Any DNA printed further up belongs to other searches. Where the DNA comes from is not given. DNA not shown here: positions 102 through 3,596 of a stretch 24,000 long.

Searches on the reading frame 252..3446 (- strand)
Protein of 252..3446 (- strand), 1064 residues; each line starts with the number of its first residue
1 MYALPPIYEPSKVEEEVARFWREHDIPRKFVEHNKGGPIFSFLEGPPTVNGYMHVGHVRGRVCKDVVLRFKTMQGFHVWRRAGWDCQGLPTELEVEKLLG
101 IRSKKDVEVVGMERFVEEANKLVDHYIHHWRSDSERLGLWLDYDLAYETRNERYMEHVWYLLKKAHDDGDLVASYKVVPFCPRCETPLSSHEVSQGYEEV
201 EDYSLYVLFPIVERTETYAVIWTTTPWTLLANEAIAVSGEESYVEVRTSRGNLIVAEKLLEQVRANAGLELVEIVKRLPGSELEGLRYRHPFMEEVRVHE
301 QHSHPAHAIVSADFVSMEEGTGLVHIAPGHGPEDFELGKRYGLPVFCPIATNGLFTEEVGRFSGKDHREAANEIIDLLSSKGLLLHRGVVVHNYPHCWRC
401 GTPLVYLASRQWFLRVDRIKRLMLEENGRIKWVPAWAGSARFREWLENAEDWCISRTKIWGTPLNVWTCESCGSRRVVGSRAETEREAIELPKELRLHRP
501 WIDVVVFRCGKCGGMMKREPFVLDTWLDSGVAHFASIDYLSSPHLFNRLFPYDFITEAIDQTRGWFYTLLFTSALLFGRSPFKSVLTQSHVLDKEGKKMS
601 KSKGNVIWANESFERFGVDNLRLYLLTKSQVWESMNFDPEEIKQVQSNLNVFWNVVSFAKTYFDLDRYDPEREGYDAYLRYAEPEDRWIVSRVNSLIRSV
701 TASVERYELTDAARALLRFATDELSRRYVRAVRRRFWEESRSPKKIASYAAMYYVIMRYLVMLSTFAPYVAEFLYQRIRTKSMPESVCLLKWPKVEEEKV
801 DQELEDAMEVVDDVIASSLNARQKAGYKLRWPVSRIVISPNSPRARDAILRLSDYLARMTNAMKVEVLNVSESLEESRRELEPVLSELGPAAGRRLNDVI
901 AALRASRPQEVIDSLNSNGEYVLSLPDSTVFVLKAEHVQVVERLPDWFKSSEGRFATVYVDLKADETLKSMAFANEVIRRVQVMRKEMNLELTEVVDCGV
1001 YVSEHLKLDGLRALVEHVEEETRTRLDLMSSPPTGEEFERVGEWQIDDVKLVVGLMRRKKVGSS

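Call 9: find_related_loci(query=window:252-3446:-, collection=genome_contigs, flank=10000)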
Query window:252-3446:- (1064 aa) in genome_contigs; peptide patterns used: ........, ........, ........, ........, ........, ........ (x = any residue, [..] = any of these).
113 stretches matched a pattern; 68 encode a relative of the query (tblastn E <= 1e-3); 67 distinct loci.
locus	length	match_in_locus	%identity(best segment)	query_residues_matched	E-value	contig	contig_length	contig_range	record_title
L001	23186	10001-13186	87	1-1062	0e+0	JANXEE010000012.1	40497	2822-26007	MAG: Candidatus Calditenuaceae archaeon isolate SKYB46 k141_245608, whole genome shotgun sequence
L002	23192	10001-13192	83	1-1064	0e+0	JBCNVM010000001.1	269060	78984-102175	MAG: Candidatus Caldarchaeales archaeon isolate DT_Bin_10 contig1, whole genome shotgun sequence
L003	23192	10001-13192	83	1-1064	0e+0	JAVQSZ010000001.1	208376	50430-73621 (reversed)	MAG: Nitrososphaerota archaeon isolate SKYBB_hs_bin131 NODE_1_length_208376_cov_1104.754396, whole genome shotgun sequen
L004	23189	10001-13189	75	1-1063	0e+0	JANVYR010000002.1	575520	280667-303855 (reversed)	MAG: Candidatus Calditenuis fumarioli isolate 146_bin.25 NODE_5_length_575520_cov_24.587335, whole genome shotgun sequen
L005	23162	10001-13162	62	1-1056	0e+0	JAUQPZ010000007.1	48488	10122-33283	MAG: Thermoproteota archaeon isolate JZ-3.bins.124.201901 NODE_429_length_48488_cov_1.525816, whole genome shotgun seque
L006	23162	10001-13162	62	1-1056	0e+0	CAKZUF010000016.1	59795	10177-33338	MAG: uncultured archaeon isolate S1_Bin_METABAT__127_sub_1 genome assembly, contig: c_000000414778, whole genome shotgun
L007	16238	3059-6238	62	1-1055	0e+0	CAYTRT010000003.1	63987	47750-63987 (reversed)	MAG TPA_asm: uncultured Nitrososphaeria archaeon isolate SRP104967_co1_41 genome assembly, contig: NODE_113_length_63987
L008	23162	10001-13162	63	1-1056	0e+0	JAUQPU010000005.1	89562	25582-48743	MAG: Thermoproteota archaeon isolate JZ-1.bins.71.201901 NODE_95_length_89562_cov_63.435445, whole genome shotgun sequen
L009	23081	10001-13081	64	1-1028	0e+0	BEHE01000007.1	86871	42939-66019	Archaeon HR02 DNA, contig: NODE_113_7, isolate: HRbin02, whole genome shotgun sequence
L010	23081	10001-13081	64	1-1028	0e+0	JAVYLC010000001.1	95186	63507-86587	MAG: Nitrososphaerota archaeon isolate BF2_201808_bins_8 BF2_201808_bins_8_scaffold_1, whole genome shotgun sequence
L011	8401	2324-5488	62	1-1057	0e+0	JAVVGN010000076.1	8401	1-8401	MAG: Candidatus Caldarchaeales archaeon isolate PSS.bin.6 NODE_1439_length_8401_cov_34.084472, whole genome shotgun sequ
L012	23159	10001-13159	62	1-1055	0e+0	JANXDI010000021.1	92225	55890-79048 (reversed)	MAG: Candidatus Calditenuaceae archaeon isolate SKYB103 k141_426309, whole genome shotgun sequence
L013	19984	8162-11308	55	8-1057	0e+0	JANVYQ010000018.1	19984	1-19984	MAG: Candidatus Pelearchaeum maunauluense isolate 146_bin.21 NODE_1008_length_19984_cov_5.455669, whole genome shotgun s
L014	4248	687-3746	56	8-1028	0e+0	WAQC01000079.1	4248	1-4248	MAG: Candidatus Pelearchaeum sp. isolate S146_89_esom k151_442490, whole genome shotgun sequence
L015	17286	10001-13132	57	8-1053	0e+0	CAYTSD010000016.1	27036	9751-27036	MAG TPA_asm: uncultured Nitrososphaeria archaeon isolate binchicken_co80_166 genome assembly, contig: NODE_338_length_27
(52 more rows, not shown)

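Call 16: find_encoding_contigs(protein=window:252-3446:-, flank=10000, max_places=10)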
Protein window:252-3446:- (1064 aa): no gene with exactly this product is on record in the collection.
